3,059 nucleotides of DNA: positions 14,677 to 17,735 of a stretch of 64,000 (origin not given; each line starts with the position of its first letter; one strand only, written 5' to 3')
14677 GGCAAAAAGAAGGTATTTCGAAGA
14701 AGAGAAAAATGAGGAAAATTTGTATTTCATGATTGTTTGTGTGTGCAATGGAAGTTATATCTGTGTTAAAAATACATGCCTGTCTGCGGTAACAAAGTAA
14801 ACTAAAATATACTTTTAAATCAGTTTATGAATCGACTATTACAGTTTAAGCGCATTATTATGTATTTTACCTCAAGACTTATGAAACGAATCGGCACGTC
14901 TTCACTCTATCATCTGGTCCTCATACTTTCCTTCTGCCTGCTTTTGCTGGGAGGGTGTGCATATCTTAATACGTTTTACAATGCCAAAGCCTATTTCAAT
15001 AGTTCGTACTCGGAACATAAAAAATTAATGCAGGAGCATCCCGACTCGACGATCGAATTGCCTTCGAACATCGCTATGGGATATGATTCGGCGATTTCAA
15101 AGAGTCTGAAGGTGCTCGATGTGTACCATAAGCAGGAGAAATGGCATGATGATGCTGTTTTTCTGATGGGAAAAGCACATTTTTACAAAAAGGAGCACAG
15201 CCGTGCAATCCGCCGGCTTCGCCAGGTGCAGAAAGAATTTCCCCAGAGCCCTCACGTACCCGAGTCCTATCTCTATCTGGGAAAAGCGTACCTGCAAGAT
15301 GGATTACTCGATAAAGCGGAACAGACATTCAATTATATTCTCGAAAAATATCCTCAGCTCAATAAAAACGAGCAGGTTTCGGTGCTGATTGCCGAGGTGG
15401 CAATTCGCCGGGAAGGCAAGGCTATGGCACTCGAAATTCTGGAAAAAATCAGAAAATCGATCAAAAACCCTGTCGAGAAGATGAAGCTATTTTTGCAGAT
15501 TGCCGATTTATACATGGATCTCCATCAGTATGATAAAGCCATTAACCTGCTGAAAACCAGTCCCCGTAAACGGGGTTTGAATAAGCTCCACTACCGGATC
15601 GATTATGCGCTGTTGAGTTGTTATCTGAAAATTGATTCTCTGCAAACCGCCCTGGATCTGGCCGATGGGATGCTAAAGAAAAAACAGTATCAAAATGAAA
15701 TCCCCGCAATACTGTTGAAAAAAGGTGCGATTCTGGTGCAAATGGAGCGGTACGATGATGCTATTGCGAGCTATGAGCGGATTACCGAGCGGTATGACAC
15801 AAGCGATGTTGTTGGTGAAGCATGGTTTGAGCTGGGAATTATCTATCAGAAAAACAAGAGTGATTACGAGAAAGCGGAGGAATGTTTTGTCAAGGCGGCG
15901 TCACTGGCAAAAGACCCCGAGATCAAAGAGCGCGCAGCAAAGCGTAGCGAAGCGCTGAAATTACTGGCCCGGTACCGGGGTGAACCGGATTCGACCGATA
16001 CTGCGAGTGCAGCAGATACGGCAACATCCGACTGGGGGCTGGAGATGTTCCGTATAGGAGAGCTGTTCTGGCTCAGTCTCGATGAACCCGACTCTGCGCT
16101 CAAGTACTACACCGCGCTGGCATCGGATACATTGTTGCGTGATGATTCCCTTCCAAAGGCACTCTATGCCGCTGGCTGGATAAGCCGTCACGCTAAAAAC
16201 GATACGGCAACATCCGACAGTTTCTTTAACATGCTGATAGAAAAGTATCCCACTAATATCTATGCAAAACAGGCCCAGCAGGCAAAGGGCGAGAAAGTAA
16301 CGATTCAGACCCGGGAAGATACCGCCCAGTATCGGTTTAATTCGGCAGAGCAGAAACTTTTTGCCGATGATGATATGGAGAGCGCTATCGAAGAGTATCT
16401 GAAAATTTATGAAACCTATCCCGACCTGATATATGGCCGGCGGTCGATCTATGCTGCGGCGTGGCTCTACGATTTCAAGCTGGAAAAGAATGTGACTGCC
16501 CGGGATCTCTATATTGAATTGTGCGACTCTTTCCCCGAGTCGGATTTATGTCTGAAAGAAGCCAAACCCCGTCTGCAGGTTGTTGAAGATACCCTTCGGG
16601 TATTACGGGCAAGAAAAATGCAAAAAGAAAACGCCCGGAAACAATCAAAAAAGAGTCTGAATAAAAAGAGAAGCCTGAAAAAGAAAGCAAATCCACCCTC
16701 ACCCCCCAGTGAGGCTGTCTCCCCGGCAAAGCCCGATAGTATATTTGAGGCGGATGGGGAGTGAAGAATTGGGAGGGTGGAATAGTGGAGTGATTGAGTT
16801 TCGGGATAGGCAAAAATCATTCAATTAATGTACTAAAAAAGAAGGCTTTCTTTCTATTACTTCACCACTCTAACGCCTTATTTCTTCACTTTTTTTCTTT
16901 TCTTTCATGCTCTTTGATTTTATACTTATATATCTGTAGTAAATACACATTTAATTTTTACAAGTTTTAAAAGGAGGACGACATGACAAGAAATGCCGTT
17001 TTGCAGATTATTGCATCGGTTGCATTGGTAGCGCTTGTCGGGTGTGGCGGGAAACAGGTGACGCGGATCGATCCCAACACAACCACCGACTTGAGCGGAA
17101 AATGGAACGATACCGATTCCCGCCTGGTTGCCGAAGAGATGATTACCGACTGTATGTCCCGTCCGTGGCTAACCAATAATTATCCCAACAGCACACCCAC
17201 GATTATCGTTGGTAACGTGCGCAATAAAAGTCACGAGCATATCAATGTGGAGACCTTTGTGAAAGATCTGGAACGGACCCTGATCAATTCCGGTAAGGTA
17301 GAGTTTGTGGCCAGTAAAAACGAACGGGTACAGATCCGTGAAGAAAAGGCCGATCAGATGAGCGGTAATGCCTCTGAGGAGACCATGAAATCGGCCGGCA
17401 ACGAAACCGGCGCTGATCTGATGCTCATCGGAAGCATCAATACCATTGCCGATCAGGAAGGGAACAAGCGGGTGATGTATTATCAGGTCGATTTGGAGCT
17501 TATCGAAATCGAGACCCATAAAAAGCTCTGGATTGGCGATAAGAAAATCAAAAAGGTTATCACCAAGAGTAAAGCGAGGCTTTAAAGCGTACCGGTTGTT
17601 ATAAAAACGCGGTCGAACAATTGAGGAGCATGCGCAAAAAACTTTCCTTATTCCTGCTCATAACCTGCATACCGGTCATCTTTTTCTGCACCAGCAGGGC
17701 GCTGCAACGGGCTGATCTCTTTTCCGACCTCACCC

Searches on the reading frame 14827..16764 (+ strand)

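Call 54: search_protein_families(library=pfam, proteins=[window:14827-16764:+], max_evalue=0.00001)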
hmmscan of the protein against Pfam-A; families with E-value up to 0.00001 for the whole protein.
window:14827-16764:+ (645 aa): 14 families
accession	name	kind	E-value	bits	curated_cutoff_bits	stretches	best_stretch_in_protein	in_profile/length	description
PF13432.12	TPR_16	-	3.8e-22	78.8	32.7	1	113-177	2-63/65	Tetratricopeptide repeat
PF13174.12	TPR_6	-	1.8e-21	75.7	26.3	0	109-141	1-33/33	Tetratricopeptide repeat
PF07719.23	TPR_2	-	3.4e-17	61.5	27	0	331-363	2-33/34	Tetratricopeptide repeat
PF00515.34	TPR_1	-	1.7e-14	53.3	27.8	0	331-361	2-31/34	Tetratricopeptide repeat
PF13428.12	TPR_14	-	1.7e-13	50.2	23.5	0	293-337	1-42/44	Tetratricopeptide repeat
PF13424.12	TPR_12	-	4.4e-13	49.7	30.1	1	293-362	3-76/77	Tetratricopeptide repeat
PF14559.12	TPR_19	-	8.5e-13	48.9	25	0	122-177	5-57/68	Tetratricopeptide repeat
PF13181.12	TPR_8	-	3.1e-12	46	25.7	0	331-363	2-33/34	Tetratricopeptide repeat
PF13176.12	TPR_7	-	3.7e-10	39.5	27.9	0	332-367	1-35/36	Tetratricopeptide repeat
PF12895.13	ANAPC3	-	1.5e-09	38.5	27.2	0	94-168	9-79/82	Anaphase-promoting complex, cyclosome, subunit 3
PF24575.1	TPR_Slam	-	6.2e-07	30.2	35.2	0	95-167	33-103/104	Surface lipoprotein assembly modifier, N-terminal TPR repeats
PF13525.12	YfiO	-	9.8e-07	29.2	25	1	110-200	7-97/203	Outer membrane lipoprotein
PF25063.1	ARM_TT21_C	-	2.6e-06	27.9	35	0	74-180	21-130/209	Tetratricopeptide repeat protein 21 C-terminal ARM domain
PF25058.1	ARM_TT21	-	3.5e-06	27.5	27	0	101-211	17-123/155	Tetratricopeptide repeat protein 21 ARM repeat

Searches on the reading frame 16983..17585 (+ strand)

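Call 54: search_protein_families(library=pfam, proteins=[window:16983-17585:+], max_evalue=0.00001)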
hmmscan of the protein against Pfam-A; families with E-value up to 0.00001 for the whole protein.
window:16983-17585:+ (200 aa): 1 family
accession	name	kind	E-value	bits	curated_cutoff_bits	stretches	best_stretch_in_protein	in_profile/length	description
PF13036.11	LpoB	-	5.8e-40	137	22.3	1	45-189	1-147/147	Peptidoglycan-synthase activator LpoB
